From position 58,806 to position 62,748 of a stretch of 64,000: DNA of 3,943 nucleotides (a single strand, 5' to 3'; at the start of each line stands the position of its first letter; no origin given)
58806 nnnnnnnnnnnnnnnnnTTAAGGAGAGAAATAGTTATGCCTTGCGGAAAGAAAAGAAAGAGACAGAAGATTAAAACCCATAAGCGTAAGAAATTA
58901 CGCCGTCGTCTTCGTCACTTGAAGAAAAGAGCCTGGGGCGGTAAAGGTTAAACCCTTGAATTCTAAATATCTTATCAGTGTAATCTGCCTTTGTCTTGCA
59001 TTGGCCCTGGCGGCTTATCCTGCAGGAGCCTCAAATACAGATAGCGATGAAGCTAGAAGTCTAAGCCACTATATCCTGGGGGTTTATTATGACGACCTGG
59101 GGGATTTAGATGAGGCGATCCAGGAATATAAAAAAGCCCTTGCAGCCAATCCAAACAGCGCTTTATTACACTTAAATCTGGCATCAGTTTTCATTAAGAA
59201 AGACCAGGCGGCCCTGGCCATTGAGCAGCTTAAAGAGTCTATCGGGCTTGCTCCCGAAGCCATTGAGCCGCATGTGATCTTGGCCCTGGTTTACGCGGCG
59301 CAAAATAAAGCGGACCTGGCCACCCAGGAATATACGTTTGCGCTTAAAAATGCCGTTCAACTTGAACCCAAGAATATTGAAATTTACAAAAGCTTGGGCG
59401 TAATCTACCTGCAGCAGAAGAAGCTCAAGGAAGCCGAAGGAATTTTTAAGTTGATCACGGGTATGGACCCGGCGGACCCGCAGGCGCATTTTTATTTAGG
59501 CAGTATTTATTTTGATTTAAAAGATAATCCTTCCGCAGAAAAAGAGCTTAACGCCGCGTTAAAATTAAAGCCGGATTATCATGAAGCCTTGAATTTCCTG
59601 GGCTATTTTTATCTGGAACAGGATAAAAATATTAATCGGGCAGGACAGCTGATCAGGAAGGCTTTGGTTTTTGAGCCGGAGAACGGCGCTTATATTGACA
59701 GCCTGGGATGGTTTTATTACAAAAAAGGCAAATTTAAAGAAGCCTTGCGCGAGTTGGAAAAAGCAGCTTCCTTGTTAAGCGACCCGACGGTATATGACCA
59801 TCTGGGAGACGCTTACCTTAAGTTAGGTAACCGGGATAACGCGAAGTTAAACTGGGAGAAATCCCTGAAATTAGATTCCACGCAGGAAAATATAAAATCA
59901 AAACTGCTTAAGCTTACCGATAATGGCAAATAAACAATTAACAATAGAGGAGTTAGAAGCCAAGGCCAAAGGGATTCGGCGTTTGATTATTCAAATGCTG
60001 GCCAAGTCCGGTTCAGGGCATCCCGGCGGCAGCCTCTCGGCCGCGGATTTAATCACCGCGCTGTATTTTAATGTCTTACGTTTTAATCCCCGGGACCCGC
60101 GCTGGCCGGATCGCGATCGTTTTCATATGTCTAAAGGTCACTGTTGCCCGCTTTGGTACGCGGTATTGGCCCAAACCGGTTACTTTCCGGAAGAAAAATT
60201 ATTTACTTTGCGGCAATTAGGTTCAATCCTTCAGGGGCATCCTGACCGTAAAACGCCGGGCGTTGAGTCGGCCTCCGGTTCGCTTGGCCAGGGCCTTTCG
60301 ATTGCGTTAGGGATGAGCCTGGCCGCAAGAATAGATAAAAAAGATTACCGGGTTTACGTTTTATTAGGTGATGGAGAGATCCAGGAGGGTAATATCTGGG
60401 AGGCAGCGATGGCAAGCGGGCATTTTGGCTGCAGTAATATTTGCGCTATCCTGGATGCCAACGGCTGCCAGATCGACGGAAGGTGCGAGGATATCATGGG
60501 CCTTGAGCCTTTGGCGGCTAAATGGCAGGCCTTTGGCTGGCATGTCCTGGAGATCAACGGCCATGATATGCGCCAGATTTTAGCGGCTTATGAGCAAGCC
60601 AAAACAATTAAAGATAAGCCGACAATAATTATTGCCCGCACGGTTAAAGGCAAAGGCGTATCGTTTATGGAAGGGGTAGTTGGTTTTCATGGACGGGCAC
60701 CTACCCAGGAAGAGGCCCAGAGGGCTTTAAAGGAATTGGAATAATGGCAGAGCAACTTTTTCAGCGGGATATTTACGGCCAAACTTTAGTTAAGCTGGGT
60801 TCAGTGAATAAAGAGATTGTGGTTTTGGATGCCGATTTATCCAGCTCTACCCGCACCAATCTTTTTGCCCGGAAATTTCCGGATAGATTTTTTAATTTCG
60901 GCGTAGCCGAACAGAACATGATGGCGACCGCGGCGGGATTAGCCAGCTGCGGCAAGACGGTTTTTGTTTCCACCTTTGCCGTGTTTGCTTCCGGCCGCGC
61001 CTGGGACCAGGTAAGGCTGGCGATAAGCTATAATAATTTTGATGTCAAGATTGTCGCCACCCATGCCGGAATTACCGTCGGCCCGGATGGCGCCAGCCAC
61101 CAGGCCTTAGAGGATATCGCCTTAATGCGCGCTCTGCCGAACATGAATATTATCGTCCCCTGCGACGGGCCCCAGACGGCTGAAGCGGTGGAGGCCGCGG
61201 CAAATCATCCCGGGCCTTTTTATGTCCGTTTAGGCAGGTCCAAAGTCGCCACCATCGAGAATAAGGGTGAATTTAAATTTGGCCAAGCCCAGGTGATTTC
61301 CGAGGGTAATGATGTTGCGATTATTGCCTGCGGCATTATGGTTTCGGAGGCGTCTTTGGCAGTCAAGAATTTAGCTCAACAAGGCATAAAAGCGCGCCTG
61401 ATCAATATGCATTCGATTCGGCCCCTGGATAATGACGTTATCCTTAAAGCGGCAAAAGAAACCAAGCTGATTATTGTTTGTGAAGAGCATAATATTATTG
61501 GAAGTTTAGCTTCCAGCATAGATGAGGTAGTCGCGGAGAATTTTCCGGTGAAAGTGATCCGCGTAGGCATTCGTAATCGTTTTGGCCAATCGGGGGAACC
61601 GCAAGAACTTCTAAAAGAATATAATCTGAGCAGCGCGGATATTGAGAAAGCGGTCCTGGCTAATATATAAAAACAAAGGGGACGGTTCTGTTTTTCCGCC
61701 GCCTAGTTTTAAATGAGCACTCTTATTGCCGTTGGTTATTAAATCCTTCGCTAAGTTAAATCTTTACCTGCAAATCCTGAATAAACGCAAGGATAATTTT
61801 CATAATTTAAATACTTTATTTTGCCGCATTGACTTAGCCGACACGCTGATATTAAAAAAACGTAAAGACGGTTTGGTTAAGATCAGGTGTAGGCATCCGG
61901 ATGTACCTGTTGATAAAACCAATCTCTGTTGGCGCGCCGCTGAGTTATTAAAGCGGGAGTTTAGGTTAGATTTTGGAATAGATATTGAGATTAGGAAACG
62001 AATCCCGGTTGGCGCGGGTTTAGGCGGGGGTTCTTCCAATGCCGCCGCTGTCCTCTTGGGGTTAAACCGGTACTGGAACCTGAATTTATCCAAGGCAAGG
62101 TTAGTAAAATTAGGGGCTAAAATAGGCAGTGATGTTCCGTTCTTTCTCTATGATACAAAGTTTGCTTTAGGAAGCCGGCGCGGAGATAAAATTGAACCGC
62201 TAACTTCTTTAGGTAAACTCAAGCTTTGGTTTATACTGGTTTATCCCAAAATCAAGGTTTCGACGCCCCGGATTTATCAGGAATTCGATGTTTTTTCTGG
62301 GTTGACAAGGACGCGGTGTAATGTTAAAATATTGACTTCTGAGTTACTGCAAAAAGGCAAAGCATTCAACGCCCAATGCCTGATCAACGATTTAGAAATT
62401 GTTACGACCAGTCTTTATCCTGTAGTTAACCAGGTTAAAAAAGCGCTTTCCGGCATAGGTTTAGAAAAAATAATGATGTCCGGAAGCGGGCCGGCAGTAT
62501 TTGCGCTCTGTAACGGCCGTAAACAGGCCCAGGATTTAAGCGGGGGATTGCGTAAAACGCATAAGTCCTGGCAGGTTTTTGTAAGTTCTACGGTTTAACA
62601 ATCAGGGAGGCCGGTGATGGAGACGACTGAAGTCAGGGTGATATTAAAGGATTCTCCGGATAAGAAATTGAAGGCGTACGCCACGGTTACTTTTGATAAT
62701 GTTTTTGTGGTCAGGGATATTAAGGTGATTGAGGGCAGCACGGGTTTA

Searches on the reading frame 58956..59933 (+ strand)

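Call 23: search_protein_families(library=pfam, proteins=[window:58956-59933:+], max_evalue=0.001)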
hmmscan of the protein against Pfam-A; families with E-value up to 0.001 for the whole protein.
window:58956-59933:+ (325 aa): 26 families (the best 25 are shown)
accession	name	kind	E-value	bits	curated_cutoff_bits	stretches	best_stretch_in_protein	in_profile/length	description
PF07719.23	TPR_2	-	4.4e-31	104.8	27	3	37-67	3-33/34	Tetratricopeptide repeat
PF13414.12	TPR_11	-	6.1e-28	96.7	26.8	4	47-81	6-40/42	TPR repeat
PF13181.12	TPR_8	-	4.6e-27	92.3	25.7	1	37-67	3-33/34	Tetratricopeptide repeat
PF00515.34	TPR_1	-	3.5e-23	80.9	27.8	1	37-67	3-33/34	Tetratricopeptide repeat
PF13432.12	TPR_16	-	4.9e-22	78.4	32.7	4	42-102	4-64/65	Tetratricopeptide repeat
PF14559.12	TPR_19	-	1.2e-21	77.2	25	2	129-178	13-62/68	Tetratricopeptide repeat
PF13431.12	TPR_17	-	1.9e-21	74.9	24.4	0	58-89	2-33/34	Tetratricopeptide repeat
PF13428.12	TPR_14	-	4.8e-20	70.5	23.5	1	39-77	5-43/44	Tetratricopeptide repeat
PF23914.1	TPR_CcmH_CycH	-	4.7e-19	69.2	42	3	171-275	46-152/158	Cytochrome c-type biogenesis protein H TPR domain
PF13424.12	TPR_12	-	1.1e-15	58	30.1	0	109-165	9-69/77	Tetratricopeptide repeat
PF13176.12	TPR_7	-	9.5e-11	41.4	27.9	0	38-66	2-32/36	Tetratricopeptide repeat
PF13429.12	TPR_15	-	4.7e-10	39.8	26.2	1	227-302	163-239/280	Tetratricopeptide repeat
PF12895.13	ANAPC3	-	5.6e-10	39.8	27.2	0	50-120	4-73/82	Anaphase-promoting complex, cyclosome, subunit 3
PF13374.12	TPR_10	-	7.8e-10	38.9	27.5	0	246-271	4-29/42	Tetratricopeptide repeat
PF13371.12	TPR_9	-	1.9e-09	37.8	35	0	148-211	2-65/73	Tetratricopeptide repeat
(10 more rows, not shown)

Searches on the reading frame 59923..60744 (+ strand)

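Call 23: search_protein_families(library=pfam, proteins=[window:59923-60744:+], max_evalue=0.001)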
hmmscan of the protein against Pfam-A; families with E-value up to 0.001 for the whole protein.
window:59923-60744:+ (273 aa): 5 families
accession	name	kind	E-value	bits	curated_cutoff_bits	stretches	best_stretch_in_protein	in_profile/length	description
PF00456.26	Transketolase_N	-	1.4e-60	205.4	22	1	15-267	6-270/334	Transketolase, thiamine diphosphate binding domain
PF13292.11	DXP_synthase_N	-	5.2e-13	49.3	21.2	1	4-185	11-176/274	1-deoxy-D-xylulose-5-phosphate synthase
PF09364.15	XFP_N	-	5.1e-06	26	23.7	1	103-218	124-239/364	XFP N-terminal domain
PF00676.26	E1_dh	-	5.6e-06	26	22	1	105-230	87-211/300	Dehydrogenase E1 component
PF02775.26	TPP_enzyme_C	-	0.00058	20.1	21.9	0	116-160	25-64/151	Thiamine pyrophosphate enzyme, C-terminal TPP binding domain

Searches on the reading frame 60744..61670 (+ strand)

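Call 23: search_protein_families(library=pfam, proteins=[window:60744-61670:+], max_evalue=0.001)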
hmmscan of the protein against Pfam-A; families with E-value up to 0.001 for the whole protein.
window:60744-61670:+ (308 aa): 4 families
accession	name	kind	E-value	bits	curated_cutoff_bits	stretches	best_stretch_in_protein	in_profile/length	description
PF02779.29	Transket_pyr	-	3.5e-45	154.2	27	1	8-168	6-172/174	Transketolase, pyrimidine binding domain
PF02780.25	Transketolase_C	-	1.2e-29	103.1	25.9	1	180-300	1-124/124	Transketolase, C-terminal domain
PF17147.9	PFOR_II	-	8.8e-09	36.1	27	1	190-271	2-83/102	Pyruvate:ferredoxin oxidoreductase core domain II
PF22613.1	Transketolase_C_1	-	9.2e-07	29.5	27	1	187-295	10-112/113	Transketolase-like TK C-terminal domain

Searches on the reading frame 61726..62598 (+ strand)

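Call 23: search_protein_families(library=pfam, proteins=[window:61726-62598:+], max_evalue=0.001)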
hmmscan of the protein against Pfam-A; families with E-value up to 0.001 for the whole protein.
window:61726-62598:+ (290 aa): 2 families
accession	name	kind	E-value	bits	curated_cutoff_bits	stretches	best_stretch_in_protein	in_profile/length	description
PF00288.32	GHMP_kinases_N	-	7.2e-22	77.9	22.3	1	66-142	1-85/87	GHMP kinases N terminal domain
PF08544.19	GHMP_kinases_C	-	1e-07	32.6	21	1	215-277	18-81/85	GHMP kinases C terminal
